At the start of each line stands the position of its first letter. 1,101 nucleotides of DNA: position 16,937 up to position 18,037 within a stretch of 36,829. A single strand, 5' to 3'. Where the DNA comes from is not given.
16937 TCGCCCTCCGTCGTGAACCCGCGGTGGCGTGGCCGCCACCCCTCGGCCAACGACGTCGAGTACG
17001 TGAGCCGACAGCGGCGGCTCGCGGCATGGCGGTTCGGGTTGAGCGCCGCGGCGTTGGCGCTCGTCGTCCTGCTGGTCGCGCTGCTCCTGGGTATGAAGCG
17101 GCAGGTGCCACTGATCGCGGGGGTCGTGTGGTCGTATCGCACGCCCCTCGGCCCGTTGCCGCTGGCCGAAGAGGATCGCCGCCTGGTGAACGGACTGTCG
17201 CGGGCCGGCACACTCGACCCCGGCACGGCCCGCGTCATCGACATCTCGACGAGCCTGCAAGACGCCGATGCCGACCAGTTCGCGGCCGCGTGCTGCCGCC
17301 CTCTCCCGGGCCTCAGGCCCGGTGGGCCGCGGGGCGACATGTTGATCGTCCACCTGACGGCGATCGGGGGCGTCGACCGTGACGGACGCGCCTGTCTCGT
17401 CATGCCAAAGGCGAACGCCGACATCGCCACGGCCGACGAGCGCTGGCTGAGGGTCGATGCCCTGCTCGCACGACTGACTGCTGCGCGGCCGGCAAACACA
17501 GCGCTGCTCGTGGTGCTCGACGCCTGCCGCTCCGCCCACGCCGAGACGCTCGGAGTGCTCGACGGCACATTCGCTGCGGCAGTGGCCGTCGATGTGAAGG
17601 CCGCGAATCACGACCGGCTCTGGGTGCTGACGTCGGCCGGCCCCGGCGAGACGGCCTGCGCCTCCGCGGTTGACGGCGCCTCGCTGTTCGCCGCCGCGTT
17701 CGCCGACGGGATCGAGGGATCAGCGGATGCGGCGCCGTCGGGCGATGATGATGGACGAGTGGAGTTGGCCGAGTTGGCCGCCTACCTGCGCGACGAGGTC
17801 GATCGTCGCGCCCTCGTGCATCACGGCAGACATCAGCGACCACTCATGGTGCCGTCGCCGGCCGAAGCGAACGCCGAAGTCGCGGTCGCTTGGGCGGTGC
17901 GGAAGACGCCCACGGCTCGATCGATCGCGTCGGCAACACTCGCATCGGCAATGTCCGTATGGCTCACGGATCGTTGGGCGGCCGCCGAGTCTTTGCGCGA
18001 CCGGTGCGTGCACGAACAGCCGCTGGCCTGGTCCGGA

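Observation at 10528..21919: Divergent from tssK: a caspase / pseudo-caspase pair of giant membrane-anchored proteins, one with a vWA domain, as a candidate new T6SS-associated envelope module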

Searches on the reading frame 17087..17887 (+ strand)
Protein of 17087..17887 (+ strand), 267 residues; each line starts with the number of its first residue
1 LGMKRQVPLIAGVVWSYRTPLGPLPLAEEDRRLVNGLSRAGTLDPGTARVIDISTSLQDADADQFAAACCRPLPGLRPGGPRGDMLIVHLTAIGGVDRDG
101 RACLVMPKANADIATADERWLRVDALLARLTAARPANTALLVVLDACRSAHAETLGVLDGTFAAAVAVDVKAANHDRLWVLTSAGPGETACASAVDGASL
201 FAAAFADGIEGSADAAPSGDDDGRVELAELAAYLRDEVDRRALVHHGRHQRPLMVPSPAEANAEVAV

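Call 23: search_solved_structures(query=A3, max_evalue=10, show_alignments=2)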
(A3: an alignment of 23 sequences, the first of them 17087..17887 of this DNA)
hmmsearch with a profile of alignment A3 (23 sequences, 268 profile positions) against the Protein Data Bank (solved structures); distinct sequences matched with E-value up to 10: 2.
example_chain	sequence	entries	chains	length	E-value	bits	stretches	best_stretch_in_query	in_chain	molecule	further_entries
8uqf_A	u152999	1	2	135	0.089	15.4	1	26-106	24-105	designed cortisol-binding protein hcy129_mpnn5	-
2jnx_A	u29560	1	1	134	1.4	11.5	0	221-238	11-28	Calcium binding protein 2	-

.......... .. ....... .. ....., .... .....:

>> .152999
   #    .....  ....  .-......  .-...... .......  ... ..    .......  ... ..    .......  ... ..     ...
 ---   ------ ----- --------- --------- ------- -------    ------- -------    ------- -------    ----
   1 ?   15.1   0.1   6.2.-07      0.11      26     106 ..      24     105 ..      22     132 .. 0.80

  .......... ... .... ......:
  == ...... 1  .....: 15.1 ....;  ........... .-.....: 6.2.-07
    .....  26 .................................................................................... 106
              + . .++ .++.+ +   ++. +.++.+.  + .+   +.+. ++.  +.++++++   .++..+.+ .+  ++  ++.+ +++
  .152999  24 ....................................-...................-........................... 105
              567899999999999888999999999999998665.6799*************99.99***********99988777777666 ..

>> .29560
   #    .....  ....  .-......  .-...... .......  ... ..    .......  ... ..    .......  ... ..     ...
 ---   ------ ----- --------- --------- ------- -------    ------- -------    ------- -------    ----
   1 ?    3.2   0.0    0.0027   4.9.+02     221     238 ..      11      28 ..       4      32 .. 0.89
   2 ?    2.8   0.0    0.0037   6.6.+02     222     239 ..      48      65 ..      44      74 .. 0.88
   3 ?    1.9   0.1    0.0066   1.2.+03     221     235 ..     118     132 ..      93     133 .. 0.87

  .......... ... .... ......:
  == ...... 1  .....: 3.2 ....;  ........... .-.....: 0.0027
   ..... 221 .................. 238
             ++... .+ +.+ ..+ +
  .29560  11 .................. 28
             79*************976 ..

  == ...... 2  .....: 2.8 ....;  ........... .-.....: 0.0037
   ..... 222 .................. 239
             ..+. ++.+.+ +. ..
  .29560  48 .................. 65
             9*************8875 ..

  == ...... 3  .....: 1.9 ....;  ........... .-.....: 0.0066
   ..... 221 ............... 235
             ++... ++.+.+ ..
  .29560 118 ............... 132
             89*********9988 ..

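Call 28: predict_structure(alignment_id=A3)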
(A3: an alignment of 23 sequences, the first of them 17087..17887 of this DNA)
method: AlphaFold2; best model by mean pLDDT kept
length: 267 residues; sequences in the alignment: 23
mean_pLDDT: 90.3   pTM: 0.91
mean pLDDT of the five models: 90.3, 89.5, 89.1, 88.5, 88.4
residues with pLDDT >= 90: 202; 70-90: 38; 50-70: 27; < 50: 0
segments of 3 or more residues with pLDDT < 50: none
pLDDT, mean of each block of 10 residues (from residue 1): 82 89 90 88 79 95 97 96 95 92 87 72 98 96 89 68 95 95 95 92 96 95 94 98 96 89 74
secondary structure, 60 per line:
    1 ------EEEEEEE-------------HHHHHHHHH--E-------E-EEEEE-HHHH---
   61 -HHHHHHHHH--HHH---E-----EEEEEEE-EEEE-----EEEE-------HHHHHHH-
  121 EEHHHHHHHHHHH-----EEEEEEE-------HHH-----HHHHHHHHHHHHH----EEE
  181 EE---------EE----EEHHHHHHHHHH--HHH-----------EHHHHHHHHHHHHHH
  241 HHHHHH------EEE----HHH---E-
elements in order: E7-13 H27-35 E48-52 H54-57 H62-70 E85-91 E93-96 E102-105 H113-119 H123-133 E139-145 H161-173 E178-182 H200-209 H227-246 E253-255

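Call 30: fold_search(model_id=the predicted structure, library=pdb)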
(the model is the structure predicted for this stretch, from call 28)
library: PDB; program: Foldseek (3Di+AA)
matches with E <= 10: 1152; with E <= 0.001: 101
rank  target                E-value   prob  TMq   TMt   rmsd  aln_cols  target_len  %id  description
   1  3uo8_B                1.9e-08  1.00  0.58  0.45   6.4       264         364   16  Crystal structure of the MALT1 paracaspase (P1 form) (released 2011-12-21)
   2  2ar9_A                2.7e-08  1.00  0.54  0.62   6.6       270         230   13  Crystal structure of a dimeric caspase-9 (released 2005-10-11)
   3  3uo8_C                4.4e-08  1.00  0.57  0.44   5.8       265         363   18  Crystal structure of the MALT1 paracaspase (P1 form) (released 2011-12-21)
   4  6ns7_A                6.5e-08  1.00  0.54  0.58   6.5       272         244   12  Crystal structure of murine caspase-11 (released 2020-07-29)
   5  8v4x_F                7.9e-08  1.00  0.58  0.45   5.7       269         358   18  Structure of MALT1 in complex with an allosteric inhibitor (released 2024-05-01)
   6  4i1p_C                8.4e-08  1.00  0.54  0.40   6.1       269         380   18  Human MALT1 (caspase-IG3) in complex with activity based-probe (released 2014-07-09)
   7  3v3k_E                8.9e-08  1.00  0.57  0.61   9.3       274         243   12  Human caspase 9 in complex with bacterial effector protein (released 2013-03-06)
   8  7pav_A                1.0e-07  1.00  0.57  0.45   6.5       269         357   17  MALT1 in complex with compound 1 (released 2021-11-17)
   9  8a53_A                1.1e-07  1.00  0.57  0.52   7.8       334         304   12  Crystal structure of AtMCA-IIf C147A (metacaspase 9) from Arabidopsis thaliana (released 2023-05-31)
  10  8a53_B                1.1e-07  1.00  0.56  0.51   8.0       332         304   13  Crystal structure of AtMCA-IIf C147A (metacaspase 9) from Arabidopsis thaliana (released 2023-05-31)
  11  6ns7_D                1.1e-07  1.00  0.53  0.57   5.8       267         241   11  Crystal structure of murine caspase-11 (released 2020-07-29)
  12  8v4x_C                1.4e-07  1.00  0.57  0.44   6.0       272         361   17  Structure of MALT1 in complex with an allosteric inhibitor (released 2024-05-01)
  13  7paw_A                1.5e-07  1.00  0.54  0.43   6.7       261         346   17  MALT1 in complex with compound 1 (released 2021-11-17)
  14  8v4x_D                1.6e-07  1.00  0.56  0.43   6.3       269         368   15  Structure of MALT1 in complex with an allosteric inhibitor (released 2024-05-01)
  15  6ns7_B                1.7e-07  1.00  0.56  0.61   5.0       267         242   12  Crystal structure of murine caspase-11 (released 2020-07-29)
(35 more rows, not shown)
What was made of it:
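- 17099..17872 (+): Giant 2 caspase-fold domain (aa ~88-345). The His position is Ile176 and Cys230 is retained. It ends in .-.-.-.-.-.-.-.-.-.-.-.. AF2 pLDDT 90.3 plus Foldseek hits to caspases, MALT1 and metacaspases (calls 28, 30).
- On Caspase-hemoglobinase fold / Peptidase_C14 (clan CD): The top 50 Foldseek PDB hits are caspases, MALT1 or metacaspases, plus one uncharacterised bacterial protein, GSU0716 (E down to 1.9e-8, TMq 0.42-0.59), and 101 hits have E <= 0.001 (calls 28, 30).
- Checked: The top 50 Foldseek PDB hits are all caspases, the MALT1 paracaspase or metacaspases, plus one uncharacterised bacterial protein, GSU0716 (best E 1.9e-8, TMq about 0.55-0.59) (calls 28, 30).
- The domain has a caspase fold (call 30).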
